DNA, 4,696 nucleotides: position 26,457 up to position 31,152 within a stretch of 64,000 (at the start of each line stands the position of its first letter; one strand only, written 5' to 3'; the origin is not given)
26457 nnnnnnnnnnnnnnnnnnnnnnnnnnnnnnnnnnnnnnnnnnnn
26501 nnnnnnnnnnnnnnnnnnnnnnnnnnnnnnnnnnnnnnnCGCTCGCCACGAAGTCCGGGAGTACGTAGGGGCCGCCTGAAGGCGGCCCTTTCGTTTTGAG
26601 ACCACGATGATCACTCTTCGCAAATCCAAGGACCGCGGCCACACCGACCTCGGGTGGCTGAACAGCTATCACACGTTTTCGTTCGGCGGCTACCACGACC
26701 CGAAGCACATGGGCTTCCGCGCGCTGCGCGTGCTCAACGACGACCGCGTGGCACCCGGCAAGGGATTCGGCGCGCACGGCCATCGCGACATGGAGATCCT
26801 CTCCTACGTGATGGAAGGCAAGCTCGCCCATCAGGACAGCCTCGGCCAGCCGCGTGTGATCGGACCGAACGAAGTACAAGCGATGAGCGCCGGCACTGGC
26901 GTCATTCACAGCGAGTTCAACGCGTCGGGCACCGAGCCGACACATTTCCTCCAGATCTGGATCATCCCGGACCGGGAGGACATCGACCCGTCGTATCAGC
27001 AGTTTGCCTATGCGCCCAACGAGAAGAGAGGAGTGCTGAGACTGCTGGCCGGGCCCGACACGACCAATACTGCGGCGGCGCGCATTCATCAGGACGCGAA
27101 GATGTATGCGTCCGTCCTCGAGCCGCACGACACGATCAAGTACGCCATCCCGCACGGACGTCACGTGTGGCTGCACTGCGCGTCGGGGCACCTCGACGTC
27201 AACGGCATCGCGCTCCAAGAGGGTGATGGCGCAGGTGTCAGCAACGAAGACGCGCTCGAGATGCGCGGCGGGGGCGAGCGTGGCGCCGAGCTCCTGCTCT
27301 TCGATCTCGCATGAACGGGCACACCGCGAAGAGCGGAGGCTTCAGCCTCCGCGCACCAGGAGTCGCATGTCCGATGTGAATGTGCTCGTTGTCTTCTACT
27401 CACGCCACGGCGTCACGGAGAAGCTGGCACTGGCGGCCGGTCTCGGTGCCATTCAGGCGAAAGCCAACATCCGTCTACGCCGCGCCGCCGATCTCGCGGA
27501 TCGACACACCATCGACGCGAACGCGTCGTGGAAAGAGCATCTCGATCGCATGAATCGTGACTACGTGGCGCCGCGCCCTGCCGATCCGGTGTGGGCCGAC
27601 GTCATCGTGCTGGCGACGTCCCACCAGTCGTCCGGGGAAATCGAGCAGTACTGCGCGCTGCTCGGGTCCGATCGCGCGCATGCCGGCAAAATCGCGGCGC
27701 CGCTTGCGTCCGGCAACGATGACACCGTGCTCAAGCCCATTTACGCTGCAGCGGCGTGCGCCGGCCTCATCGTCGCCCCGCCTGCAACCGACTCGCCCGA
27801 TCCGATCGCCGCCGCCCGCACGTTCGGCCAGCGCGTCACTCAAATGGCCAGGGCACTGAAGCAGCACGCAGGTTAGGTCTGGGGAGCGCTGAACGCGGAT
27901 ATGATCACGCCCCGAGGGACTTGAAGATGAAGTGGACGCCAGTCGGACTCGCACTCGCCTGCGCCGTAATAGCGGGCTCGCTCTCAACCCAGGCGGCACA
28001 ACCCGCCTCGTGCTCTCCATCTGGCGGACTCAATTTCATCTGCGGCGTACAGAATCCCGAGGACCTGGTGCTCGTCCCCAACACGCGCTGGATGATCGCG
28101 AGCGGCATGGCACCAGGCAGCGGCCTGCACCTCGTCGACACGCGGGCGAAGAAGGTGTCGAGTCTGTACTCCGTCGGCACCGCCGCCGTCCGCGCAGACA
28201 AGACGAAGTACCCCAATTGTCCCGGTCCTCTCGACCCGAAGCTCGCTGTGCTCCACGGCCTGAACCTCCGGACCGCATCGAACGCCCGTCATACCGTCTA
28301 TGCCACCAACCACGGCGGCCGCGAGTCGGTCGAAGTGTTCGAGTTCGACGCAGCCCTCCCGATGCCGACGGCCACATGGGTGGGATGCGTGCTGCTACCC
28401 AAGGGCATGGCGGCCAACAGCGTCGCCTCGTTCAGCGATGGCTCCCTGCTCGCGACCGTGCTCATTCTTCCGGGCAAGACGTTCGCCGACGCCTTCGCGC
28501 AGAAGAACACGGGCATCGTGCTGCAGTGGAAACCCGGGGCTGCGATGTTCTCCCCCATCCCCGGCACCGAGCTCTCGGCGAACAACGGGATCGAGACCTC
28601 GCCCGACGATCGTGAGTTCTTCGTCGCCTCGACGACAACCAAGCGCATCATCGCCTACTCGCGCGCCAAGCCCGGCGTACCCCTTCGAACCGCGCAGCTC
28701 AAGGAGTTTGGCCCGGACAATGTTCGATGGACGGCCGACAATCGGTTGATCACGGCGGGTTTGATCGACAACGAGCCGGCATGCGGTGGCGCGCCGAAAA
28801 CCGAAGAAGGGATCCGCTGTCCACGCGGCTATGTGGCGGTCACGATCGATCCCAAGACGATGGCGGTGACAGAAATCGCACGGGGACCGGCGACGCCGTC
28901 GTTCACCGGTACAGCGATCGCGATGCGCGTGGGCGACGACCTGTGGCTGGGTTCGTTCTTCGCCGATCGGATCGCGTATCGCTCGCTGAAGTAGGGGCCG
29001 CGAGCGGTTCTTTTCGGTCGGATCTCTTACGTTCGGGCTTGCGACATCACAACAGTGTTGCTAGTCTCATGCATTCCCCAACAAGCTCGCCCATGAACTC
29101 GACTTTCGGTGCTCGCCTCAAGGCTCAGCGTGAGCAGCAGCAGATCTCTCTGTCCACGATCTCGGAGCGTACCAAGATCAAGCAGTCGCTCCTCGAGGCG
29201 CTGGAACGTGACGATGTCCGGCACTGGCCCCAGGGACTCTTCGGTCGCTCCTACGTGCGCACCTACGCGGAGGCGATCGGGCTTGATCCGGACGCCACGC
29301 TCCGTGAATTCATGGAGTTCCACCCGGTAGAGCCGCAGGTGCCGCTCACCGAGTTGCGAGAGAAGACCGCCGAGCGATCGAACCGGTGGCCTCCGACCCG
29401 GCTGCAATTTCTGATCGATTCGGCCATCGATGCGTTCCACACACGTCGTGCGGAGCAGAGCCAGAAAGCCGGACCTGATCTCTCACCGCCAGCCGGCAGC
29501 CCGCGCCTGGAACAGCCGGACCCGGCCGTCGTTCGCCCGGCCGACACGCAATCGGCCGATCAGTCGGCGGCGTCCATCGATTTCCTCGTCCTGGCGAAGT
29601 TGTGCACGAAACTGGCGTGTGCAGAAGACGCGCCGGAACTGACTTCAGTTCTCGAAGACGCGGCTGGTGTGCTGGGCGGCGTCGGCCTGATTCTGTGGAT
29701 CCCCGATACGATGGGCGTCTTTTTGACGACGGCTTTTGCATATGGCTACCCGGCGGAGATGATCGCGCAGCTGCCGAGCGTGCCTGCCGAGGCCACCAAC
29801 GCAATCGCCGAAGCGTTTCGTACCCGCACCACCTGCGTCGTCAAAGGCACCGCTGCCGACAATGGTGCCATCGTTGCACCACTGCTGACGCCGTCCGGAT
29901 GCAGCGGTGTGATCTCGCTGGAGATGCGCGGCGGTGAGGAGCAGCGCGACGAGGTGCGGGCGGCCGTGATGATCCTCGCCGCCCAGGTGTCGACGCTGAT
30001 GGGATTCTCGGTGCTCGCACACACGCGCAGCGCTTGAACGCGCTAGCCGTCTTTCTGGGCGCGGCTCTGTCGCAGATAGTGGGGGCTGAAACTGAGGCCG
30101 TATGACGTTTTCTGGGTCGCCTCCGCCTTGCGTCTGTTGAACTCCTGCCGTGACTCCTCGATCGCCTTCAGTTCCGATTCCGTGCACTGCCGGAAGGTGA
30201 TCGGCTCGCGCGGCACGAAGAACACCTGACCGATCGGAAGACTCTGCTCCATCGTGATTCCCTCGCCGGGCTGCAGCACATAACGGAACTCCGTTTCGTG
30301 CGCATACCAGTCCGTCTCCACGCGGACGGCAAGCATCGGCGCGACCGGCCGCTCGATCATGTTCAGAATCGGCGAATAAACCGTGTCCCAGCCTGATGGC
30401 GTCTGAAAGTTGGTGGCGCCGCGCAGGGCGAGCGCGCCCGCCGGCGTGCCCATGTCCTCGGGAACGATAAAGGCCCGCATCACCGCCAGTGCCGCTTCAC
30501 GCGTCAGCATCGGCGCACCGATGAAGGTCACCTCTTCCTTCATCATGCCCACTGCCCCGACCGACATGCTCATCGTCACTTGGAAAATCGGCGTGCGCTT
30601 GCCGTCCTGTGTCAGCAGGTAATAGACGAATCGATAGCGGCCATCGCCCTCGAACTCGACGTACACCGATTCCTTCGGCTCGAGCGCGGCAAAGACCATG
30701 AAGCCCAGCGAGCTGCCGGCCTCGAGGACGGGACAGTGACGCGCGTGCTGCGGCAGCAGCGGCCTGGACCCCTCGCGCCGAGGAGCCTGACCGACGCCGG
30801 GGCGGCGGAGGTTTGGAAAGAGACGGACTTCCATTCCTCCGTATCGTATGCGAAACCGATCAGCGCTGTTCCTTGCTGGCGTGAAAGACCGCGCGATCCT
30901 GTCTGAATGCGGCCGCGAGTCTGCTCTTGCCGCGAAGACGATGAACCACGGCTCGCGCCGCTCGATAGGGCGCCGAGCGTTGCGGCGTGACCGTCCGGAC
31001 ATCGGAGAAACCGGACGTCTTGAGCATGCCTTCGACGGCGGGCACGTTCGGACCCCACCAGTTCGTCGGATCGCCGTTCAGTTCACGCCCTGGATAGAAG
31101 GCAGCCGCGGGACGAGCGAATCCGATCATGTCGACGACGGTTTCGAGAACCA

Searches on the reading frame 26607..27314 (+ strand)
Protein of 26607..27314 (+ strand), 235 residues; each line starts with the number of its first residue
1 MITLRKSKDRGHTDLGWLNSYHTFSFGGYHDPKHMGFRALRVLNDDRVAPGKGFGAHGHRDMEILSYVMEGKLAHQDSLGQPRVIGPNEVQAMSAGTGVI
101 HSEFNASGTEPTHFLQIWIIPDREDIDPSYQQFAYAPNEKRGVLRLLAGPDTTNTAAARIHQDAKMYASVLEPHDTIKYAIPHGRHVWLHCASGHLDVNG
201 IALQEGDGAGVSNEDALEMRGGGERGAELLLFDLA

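Call 57: search_protein_families(library=pfam, proteins=[window:26607-27314:+], max_evalue=0.001)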
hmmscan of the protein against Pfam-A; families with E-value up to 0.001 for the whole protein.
window:26607-27314:+ (235 aa): 3 families
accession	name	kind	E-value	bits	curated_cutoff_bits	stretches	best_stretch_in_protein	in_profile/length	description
PF02678.22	Pirin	-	8.5e-32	109.8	26.1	1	8-119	6-108/108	Pirin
PF17954.7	Pirin_C_2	-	1.4e-22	80.2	22.9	1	147-234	2-86/86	Quercetinase C-terminal cupin domain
PF07883.17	Cupin_2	-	0.00034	20.7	27.2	1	47-117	4-69/70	Cupin domain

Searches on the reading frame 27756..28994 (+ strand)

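Call 57: search_protein_families(library=pfam, proteins=[window:27756-28994:+], max_evalue=0.001)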
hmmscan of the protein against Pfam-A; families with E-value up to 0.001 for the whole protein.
window:27756-28994:+ (412 aa): 1 family
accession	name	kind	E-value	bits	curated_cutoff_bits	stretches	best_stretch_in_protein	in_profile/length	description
PF08450.18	SGL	-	0.00016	21.8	26.3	1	217-334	85-200/246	SMP-30/Gluconolactonase/LRE-like region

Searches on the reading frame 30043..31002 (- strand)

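Call 57: search_protein_families(library=pfam, proteins=[window:30043-31002:-], max_evalue=0.001)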
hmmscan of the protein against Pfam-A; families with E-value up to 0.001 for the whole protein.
window:30043-31002:- (319 aa): 1 family
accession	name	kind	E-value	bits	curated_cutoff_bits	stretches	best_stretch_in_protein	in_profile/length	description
PF19541.4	DUF6065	-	8.6e-06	25.8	26.6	1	189-294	85-190/236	Family of unknown function (DUF6065)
